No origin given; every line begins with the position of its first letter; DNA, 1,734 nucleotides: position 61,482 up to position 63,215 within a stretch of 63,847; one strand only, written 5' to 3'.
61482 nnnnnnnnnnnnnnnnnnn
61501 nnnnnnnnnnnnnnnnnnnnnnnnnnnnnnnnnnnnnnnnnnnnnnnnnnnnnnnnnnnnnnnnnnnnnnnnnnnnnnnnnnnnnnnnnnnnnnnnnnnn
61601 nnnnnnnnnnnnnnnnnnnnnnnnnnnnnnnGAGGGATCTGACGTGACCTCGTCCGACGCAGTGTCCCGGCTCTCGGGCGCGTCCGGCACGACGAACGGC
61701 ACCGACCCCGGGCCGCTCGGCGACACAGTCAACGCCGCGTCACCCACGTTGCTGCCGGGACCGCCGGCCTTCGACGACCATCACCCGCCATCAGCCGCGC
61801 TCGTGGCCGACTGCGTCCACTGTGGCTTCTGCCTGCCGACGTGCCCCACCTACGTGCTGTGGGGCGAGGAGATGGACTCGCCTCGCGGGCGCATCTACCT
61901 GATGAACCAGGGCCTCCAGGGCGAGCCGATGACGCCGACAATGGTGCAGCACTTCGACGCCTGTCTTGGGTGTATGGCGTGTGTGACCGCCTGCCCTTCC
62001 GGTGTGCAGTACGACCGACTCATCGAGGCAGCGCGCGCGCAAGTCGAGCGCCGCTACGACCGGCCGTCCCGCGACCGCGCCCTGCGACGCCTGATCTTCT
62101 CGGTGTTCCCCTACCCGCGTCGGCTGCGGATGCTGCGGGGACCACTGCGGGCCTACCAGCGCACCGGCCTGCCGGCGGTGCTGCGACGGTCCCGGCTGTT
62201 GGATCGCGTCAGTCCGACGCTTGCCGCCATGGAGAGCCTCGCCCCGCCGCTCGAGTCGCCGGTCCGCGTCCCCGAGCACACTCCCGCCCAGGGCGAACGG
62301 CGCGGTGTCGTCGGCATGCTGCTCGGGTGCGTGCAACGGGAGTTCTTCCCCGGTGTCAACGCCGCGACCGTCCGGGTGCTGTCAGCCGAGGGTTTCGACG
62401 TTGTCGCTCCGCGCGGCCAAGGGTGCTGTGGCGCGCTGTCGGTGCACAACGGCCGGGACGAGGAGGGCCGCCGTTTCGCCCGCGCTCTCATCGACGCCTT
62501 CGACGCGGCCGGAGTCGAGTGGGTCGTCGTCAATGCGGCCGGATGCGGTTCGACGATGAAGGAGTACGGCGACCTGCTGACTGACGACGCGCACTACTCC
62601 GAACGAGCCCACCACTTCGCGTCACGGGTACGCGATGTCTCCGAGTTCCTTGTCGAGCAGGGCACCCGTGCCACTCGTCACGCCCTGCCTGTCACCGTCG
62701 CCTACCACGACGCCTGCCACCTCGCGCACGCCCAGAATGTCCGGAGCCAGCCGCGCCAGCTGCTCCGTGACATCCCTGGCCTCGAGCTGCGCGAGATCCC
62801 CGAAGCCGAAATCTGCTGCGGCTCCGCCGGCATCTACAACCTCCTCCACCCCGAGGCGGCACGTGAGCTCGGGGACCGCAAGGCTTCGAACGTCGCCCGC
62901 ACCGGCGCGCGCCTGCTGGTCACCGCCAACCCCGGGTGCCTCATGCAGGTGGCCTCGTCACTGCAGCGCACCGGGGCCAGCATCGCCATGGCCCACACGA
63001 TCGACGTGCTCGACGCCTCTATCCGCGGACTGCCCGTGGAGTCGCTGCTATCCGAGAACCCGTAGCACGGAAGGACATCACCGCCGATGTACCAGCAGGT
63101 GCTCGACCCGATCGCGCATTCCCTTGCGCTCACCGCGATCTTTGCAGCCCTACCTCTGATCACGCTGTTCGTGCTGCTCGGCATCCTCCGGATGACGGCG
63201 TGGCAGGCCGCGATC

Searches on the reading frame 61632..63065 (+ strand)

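Call 55: search_protein_families(library=pfam, proteins=[window:61632-63065:+], max_evalue=0.00001)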
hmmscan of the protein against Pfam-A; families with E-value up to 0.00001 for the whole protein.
window:61632-63065:+ (477 aa): 11 families
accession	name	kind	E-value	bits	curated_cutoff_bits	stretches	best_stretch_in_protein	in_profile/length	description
PF02754.22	CCG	-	2.7e-34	117.5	20.6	2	356-440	1-84/85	Cysteine-rich domain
PF13183.11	Fer4_8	-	2.9e-12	47.4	27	1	59-125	3-68/68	4Fe-4S dicluster domain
PF12838.12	Fer4_7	-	7.2e-11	42.8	27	1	61-125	2-52/52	4Fe-4S dicluster domain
PF13534.11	Fer4_17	-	5.6e-09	36.9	22.2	1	61-125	2-60/61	4Fe-4S dicluster domain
PF13237.11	Fer4_10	-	2.7e-08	34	25.5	0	104-132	2-32/53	4Fe-4S dicluster domain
PF13484.11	Fer4_16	-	4e-08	34.3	30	1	61-123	2-65/66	4Fe-4S double cluster binding domain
PF00037.32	Fer4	-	5.9e-08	32.6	21.1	0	107-125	4-22/24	4Fe-4S binding domain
PF13187.11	Fer4_9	-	7.3e-07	29.6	27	0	60-124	1-50/52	4Fe-4S dicluster domain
PF12837.12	Fer4_6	-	1e-06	28.8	25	0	109-125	7-23/24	4Fe-4S binding domain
PF12800.12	Fer4_4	-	1.6e-06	28.4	24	0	109-124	2-17/17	4Fe-4S binding domain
PF12797.12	Fer4_2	-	3.3e-06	27.1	24.5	0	106-123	5-22/22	4Fe-4S binding domain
